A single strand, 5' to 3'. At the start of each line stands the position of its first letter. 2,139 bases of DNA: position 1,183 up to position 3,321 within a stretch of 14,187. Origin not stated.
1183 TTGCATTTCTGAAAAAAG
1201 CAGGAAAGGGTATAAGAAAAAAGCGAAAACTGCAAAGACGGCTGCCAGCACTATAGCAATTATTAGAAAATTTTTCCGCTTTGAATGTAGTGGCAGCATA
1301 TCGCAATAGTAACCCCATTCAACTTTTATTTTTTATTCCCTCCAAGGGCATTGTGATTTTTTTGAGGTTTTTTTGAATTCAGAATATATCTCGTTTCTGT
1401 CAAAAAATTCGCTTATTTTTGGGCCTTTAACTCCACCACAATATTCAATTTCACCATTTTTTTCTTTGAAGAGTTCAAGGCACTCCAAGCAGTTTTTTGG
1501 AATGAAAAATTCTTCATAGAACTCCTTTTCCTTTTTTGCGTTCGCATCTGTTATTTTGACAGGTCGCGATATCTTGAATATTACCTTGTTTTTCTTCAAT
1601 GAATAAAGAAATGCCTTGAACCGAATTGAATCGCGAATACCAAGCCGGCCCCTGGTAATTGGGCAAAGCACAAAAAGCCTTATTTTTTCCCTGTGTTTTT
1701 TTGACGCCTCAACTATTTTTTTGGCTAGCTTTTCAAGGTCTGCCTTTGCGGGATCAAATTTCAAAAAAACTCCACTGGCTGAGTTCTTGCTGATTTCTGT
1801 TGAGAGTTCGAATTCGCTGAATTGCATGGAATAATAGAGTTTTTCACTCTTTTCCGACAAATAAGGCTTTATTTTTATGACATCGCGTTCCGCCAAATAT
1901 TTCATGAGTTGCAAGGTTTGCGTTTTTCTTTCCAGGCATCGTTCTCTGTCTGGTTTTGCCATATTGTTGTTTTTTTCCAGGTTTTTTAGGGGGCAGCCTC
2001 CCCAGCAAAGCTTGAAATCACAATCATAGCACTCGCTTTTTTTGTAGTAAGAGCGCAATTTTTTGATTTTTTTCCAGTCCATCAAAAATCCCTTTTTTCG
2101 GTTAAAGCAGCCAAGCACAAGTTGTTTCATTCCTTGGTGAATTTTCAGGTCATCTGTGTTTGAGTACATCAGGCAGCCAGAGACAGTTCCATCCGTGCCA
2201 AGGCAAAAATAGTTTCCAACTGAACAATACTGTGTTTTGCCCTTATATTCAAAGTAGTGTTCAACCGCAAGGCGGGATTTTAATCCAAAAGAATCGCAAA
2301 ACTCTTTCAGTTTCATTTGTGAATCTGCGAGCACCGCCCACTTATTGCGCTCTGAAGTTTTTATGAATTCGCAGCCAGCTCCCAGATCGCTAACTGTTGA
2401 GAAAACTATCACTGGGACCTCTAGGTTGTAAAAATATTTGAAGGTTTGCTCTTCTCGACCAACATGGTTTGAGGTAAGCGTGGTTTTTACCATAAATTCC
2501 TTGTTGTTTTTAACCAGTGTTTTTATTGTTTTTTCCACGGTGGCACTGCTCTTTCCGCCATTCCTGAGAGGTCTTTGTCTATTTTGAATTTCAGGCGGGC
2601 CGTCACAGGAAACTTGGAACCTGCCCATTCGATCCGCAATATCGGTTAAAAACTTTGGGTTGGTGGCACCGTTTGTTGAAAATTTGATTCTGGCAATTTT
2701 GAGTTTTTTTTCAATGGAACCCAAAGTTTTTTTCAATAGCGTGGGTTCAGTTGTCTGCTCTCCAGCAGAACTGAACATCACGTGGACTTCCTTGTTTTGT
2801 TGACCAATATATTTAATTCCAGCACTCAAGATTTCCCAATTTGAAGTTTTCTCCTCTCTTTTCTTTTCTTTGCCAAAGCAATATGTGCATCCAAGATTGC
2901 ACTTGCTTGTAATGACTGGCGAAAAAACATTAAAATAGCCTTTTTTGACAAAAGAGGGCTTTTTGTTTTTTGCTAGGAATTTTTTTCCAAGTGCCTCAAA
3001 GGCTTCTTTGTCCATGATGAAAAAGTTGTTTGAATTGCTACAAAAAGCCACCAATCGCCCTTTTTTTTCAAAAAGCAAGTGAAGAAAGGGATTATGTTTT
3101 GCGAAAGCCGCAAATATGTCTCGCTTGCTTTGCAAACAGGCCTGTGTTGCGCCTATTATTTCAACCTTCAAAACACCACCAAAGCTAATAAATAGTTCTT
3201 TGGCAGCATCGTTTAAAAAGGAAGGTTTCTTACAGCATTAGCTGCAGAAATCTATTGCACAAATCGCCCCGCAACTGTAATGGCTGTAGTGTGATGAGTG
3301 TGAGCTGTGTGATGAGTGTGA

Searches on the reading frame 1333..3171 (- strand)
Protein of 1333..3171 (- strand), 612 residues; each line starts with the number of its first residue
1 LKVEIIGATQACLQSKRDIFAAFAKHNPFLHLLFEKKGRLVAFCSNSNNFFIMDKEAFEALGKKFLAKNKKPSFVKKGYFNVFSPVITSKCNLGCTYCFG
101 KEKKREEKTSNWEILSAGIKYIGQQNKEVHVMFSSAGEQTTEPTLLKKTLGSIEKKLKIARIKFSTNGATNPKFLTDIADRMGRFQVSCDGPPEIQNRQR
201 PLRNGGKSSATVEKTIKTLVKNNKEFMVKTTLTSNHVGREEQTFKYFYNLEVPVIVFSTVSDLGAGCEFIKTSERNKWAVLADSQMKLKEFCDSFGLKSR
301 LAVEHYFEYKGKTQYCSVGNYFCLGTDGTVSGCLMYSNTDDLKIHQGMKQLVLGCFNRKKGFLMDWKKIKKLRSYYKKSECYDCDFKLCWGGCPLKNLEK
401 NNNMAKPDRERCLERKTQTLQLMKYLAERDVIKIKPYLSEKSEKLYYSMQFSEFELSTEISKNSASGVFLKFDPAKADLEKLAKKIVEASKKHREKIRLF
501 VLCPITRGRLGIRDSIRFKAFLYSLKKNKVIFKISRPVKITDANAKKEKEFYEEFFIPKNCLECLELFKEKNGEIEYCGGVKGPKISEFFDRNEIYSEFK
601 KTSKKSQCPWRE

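Call 3: search_protein_families(library=pfam, proteins=[window:1333-3171:-], max_evalue=0.01)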
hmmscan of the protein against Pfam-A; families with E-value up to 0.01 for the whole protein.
window:1333-3171:- (612 aa): 2 families
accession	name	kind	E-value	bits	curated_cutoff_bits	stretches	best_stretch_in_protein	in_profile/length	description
PF04055.27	Radical_SAM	-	6.3e-13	49.7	29.5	1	87-232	3-144/166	Radical SAM superfamily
PF13353.11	Fer4_12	-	0.0021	18.8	22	0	88-208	12-132/137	4Fe-4S single cluster domain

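Call 5: search_protein_families(library=ncbifam, proteins=[window:1333-3171:-], max_evalue=0.01)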
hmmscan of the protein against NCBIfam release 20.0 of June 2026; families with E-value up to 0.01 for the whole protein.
window:1333-3171:- (612 aa): 38 families (the best 25 are shown)
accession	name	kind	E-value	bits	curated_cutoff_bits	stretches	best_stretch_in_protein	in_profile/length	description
NF047865.1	rSAM_PapB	equivalog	5.3e-20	71.9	340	1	86-407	8-330/330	PapB family radical SAM/SPASM ranthipeptide maturase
TIGR04064.1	rSAM_nif11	equivalog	8.5e-14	51.1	518.7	1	86-233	83-238/459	nif11-like peptide radical SAM maturase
TIGR03942.1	sulfatase_rSAM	equivalog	1.6e-13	50.4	349.45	1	86-414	6-345/363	anaerobic sulfatase maturase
TIGR04280.1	geopep_mat_rSAM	hypoth_equivalog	1.7e-13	50.4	400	1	86-220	89-231/428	geopeptide radical SAM maturase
TIGR03978.1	rSAM_paired_1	equivalog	5.5e-13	48.5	370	1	47-264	50-274/466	His-Xaa-Ser system radical SAM maturase HxsB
NF041718.1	rSAM_phane_AMC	equivalog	6.1e-12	45.2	425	1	88-266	13-194/362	cyclophane-forming radical SAM peptide maturase AmcB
TIGR04334.1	rSAM_Clo7bot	equivalog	3.9e-11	42.3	600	1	82-421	93-430/440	radical SAM/SPASM domain Clo7bot peptide maturase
TIGR04317.1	W_rSAM_matur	equivalog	8.9e-11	41.5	380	1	87-386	10-315/349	tungsten cofactor oxidoreductase radical SAM maturase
TIGR04261.1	rSAM_GlyRichRpt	subfamily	2.8e-10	39.8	310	1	88-258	4-184/363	cyclophane-forming radical SAM/SPASM peptide maturase GrrM/OscB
NF041298.1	rSAM_mat_DynA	equivalog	6.8e-10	38.4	450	1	81-408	3-336/356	dynobactin maturation radical SAM/SPASM protein DynA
TIGR03906.1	quino_hemo_SAM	equivalog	7.5e-10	38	453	1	86-233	99-257/467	quinohemoprotein amine dehydrogenase maturation protein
TIGR04083.1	rSAM_pep_methan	hypoth_equivalog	9.1e-10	38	300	1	88-407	7-324/376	TIGR04083 family peptide-modifying radical SAM enzyme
NF041707.1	rSAM_YhhB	equivalog_domain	2.2e-09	36.7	445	1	87-257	8-192/369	cyclophane-forming radical SAM/SPASM peptide maturase YhhB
TIGR02495.1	NrdG2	equivalog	4e-09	36.1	131.15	1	88-241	23-172/193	anaerobic ribonucleoside-triphosphate reductase activating protein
NF041300.1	rSAM_mat_DarW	exception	4e-09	35.8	650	1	88-222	48-187/415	radical SAM/SPASM peptide maturase DarW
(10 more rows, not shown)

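Call 34: search_protein_families(library=padloc, proteins=[window:1333-3171:-], max_evalue=0.001)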
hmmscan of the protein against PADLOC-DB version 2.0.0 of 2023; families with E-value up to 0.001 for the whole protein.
window:1333-3171:- (612 aa): 2 families
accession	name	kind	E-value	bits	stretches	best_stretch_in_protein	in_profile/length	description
PDLC02903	pVip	-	6.7e-08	30.3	1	87-240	6-151/257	Viperins not associated with kinases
PDLC02904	pVip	-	4.5e-07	27.7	1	87-234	9-151/262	Viperins associated with kinases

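Call 48: search_solved_structures(query=window:1333-3171:-, max_evalue=0.001)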
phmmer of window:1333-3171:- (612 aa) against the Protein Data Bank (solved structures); distinct sequences matched with E-value up to 0.001: 2.
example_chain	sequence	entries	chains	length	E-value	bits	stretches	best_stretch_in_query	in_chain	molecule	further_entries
4k37_A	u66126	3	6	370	0.00036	22.7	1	87-394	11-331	Anaerobic sulfatase-maturating enzyme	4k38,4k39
4k36_A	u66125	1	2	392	0.00042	22.4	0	87-394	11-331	Anaerobic sulfatase-maturating enzyme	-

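Call 59: find_homologous_proteins(query=window:1333-3171:-, max_evalue=1e-10)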
Query window:1333-3171:- (612 aa): 29 proteins with E <= 1e-10 among 6630 candidates.
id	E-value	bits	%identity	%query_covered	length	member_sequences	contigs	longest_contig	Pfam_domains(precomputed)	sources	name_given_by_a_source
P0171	0.0e+0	1273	100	92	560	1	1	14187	PF04055.28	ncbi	ncbi:MAG: radical SAM protein [Candidatus Diapherotrites archaeon]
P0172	1.2e-187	643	53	95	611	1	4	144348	PF04055.28,PF13353.12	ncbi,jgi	-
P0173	3.0e-183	629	49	98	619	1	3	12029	PF04055.28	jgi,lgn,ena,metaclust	metaclust:\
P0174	7.4e-182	624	50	94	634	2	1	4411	PF04055.28,PF13353.12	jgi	-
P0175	3.9e-181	622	50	98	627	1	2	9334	PF04055.28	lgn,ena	-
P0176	4.2e-181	622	50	95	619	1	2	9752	PF04055.28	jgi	-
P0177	1.3e-180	620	50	98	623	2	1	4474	PF04055.28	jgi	-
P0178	1.0e-179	617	50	98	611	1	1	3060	PF04055.28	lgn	-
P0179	7.3e-178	611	49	99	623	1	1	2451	PF04055.28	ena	-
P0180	3.1e-176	606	50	95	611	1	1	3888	PF04055.28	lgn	-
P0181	1.0e-175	604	50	94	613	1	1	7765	PF04055.28,PF13353.12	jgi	jgi:radical SAM protein with 4Fe4S-binding SPASM domain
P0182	8.5e-175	601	47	98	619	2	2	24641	PF04055.28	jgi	-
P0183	5.3e-172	592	48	94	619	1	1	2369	PF04055.28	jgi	-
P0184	7.3e-172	591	47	99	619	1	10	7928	PF04055.28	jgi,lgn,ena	-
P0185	1.4e-168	581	49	95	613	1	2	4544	PF04055.28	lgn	-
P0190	7.6e-135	469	38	95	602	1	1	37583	PF04055.28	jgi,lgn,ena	-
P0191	1.8e-124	435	39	95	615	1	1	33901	PF04055.28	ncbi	ncbi:MAG: radical SAM protein [Candidatus Diapherotrites archaeon]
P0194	3.7e-95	338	35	94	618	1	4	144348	PF04055.28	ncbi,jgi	-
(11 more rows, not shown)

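Call 60: find_encoding_contigs(protein=P0172, flank=4000, max_places=1)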
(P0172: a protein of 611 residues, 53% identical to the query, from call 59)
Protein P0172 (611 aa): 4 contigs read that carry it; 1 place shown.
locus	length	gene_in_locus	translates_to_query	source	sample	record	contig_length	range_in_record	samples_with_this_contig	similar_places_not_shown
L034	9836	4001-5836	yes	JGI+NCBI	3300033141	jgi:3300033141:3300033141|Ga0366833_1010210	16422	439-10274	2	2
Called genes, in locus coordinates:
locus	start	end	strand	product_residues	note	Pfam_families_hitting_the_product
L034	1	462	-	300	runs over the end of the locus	?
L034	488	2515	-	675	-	PF18911:PKD_4 (weak), PF00801:PKD (weak), PF18911:PKD_4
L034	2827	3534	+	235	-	PF13610:DDE_Tnp_IS240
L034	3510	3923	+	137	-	-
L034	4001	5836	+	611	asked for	PF04055:Radical_SAM, PF13353:Fer4_12 (faint)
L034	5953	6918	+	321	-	-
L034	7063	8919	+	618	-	PF04055:Radical_SAM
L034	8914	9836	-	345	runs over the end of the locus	-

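Call 61: find_encoding_contigs(protein=P0190, flank=4000, max_places=1)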
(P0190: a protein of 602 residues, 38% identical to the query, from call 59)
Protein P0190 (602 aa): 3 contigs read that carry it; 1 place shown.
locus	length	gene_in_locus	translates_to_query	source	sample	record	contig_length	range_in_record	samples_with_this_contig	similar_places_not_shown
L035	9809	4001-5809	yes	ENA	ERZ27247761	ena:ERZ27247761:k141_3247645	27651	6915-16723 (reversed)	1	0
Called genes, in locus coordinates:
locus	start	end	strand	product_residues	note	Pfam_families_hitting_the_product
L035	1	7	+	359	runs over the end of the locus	-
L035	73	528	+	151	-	PF27806:HxsD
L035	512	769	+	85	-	PF27806:HxsD (weak)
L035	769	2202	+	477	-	PF04055:Radical_SAM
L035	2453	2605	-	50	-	-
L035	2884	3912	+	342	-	PF04055:Radical_SAM, PF13186:SPASM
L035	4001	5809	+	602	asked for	PF04055:Radical_SAM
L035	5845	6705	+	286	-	PF04055:Radical_SAM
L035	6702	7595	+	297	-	PF04055:Radical_SAM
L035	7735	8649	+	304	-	PF04055:Radical_SAM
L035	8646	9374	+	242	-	-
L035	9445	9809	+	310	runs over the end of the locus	PF04055:Radical_SAM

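Call 62: find_encoding_contigs(protein=P0191, flank=4000, max_places=1)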
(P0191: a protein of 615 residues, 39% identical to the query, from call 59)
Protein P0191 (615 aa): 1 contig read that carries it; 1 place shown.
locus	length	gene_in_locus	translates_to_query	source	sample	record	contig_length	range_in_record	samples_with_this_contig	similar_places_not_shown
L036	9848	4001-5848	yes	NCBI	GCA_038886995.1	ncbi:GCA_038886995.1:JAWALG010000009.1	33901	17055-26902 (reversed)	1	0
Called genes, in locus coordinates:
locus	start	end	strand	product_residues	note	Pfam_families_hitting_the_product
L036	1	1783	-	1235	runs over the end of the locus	PF13750:Big_3_3 (faint), PF13290:CHB_HEX_C_1 (weak)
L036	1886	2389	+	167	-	PF27806:HxsD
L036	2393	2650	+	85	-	-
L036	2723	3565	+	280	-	PF04055:Radical_SAM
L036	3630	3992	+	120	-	-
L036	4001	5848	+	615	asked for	PF04055:Radical_SAM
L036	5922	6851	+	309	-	-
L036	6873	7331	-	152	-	-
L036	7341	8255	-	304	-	PF04055:Radical_SAM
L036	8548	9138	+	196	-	-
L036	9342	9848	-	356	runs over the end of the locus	PF01478:Peptidase_A24 (weak), PF06819:Arc_PepC (weak)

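Call 63: find_encoding_contigs(protein=P0194, flank=4000, max_places=1)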
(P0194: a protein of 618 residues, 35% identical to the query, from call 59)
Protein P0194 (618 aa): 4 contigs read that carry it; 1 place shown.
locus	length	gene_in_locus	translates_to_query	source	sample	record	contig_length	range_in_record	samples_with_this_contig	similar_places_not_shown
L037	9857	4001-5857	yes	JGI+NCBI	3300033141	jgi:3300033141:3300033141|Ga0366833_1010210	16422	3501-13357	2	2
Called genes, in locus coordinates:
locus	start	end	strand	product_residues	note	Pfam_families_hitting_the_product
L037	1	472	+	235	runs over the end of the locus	PF13610:DDE_Tnp_IS240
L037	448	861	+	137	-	-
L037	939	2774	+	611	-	PF04055:Radical_SAM, PF13353:Fer4_12 (faint)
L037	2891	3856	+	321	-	-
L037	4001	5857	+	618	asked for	PF04055:Radical_SAM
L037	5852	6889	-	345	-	-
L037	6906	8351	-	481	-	PF04055:Radical_SAM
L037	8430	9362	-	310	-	PF04055:Radical_SAM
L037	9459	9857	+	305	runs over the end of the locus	PF04055:Radical_SAM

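Call 77: predict_structure(alignment_id=A3)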
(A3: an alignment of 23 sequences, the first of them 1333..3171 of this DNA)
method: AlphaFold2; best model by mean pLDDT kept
length: 612 residues; sequences in the alignment: 23
mean_pLDDT: 89.6   pTM: 0.90
mean pLDDT of the five models: 89.6, 89.2, 89.1, 89.1, 87.9
residues with pLDDT >= 90: 415; 70-90: 161; 50-70: 30; < 50: 6
segments of 3 or more residues with pLDDT < 50: none
pLDDT, mean of each block of 10 residues (from residue 1): 90 92 91 95 93 96 92 82 95 75 72 98 96 90 96 97 94 93 94 93 90 97 97 92 96 93 60 64 94 95 81 83 97 91 87 95 96 89 80 88 89 86 95 95 94 91 79 94 94 88 89 95 96 93 92 92 91 89 92 92 60 47
secondary structure, 60 per line:
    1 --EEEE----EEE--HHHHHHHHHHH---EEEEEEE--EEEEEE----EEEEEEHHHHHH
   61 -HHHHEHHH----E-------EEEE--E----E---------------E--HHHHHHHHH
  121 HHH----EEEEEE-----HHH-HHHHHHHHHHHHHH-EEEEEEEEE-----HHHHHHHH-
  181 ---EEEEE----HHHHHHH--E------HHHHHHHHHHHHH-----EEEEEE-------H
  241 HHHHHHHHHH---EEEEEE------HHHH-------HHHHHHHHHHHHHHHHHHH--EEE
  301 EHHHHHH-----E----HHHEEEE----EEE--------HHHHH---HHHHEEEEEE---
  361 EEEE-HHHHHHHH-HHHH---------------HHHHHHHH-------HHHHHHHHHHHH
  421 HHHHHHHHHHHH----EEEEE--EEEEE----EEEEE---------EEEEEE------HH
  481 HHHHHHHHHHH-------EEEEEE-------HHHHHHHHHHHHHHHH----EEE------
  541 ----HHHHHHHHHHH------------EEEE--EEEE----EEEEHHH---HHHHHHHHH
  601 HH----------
elements in order: E3-6 E11-13 H16-26 E30-36 E39-44 E49-54 H55-60 H62-65 E82-85 H112-123 E128-133 H143-156 E158-166 H172-179 E184-188 H193-199 H209-221 E227-232 H240-250 E254-259 H266-269 H277-295 E298-301 H302-307 E321-324 E329-331 H340-344 H348-351 E352-357 E361-364 H366-373 H375-378 H394-401 H409-432 E437-441 E444-448 E453-457 E467-472 H479-491 E499-504 H512-527 E532-534 H545-555 E568-571 E574-577 E582-585 H592-602

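Call 79: fold_search(model_id=the predicted structure, library=pdb)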
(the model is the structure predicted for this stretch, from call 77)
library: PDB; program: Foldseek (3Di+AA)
matches with E <= 10: 1559; with E <= 0.001: 80
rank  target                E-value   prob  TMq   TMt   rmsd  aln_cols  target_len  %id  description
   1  5why_B                4.4e-17  1.00  0.47  0.66   6.3       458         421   18  Structural Insights into Thioether Bond Formation in the Biosynthesis of Sactipeptides (released 2017-07-26)
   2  5why_A                1.2e-16  1.00  0.50  0.70   4.5       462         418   18  Structural Insights into Thioether Bond Formation in the Biosynthesis of Sactipeptides (released 2017-07-26)
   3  5wgg_A                1.3e-15  1.00  0.48  0.64   6.2       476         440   17  Structural Insights into Thioether Bond Formation in the Biosynthesis of Sactipeptides (released 2017-07-26)
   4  4k36_B                6.6e-15  1.00  0.41  0.65   5.8       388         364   19  His6 tagged anSMEcpe with bound AdoMet (released 2013-05-08)
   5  4k37_A                1.4e-14  1.00  0.42  0.68   5.1       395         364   19  Native anSMEcpe with bound AdoMet (released 2013-05-08)
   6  4k37_B                1.5e-14  1.00  0.42  0.67   5.3       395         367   19  Native anSMEcpe with bound AdoMet (released 2013-05-08)
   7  4k36_A                2.3e-14  1.00  0.41  0.62   5.9       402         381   20  His6 tagged anSMEcpe with bound AdoMet (released 2013-05-08)
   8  4k38_B                1.2e-13  1.00  0.42  0.67   5.6       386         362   20  Native anSMEcpe with bound AdoMet and Kp18Cys peptide (released 2013-05-08)
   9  4k39_A                1.6e-13  1.00  0.41  0.65   5.8       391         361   19  Native anSMEcpe with bound AdoMet and Cp18Cys peptide (released 2013-05-08)
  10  4k39_B                1.7e-13  1.00  0.42  0.67   5.3       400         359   19  Native anSMEcpe with bound AdoMet and Cp18Cys peptide (released 2013-05-08)
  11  4k38_A                3.2e-13  1.00  0.42  0.66   5.7       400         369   19  Native anSMEcpe with bound AdoMet and Kp18Cys peptide (released 2013-05-08)
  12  9gmc_A                1.2e-12  1.00  0.42  0.65   5.8       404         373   18  Crystal structure of the complex formed between the radical SAM protein ChlB and the R3A mutant of ChlA (released 2025-06-25)
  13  9gmc_C                1.4e-12  1.00  0.44  0.68   5.3       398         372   18  Crystal structure of the complex formed between the radical SAM protein ChlB and the R3A mutant of ChlA (released 2025-06-25)
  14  9gm3_A                2.3e-12  1.00  0.42  0.65   6.0       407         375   18  Crystal structure of the complex formed between the radical SAM protein ChlB and the leader region of its precursor su (released 2025-06-25)
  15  9gm3_C                4.3e-12  1.00  0.41  0.64   6.1       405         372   18  Crystal structure of the complex formed between the radical SAM protein ChlB and the leader region of its precursor su (released 2025-06-25)
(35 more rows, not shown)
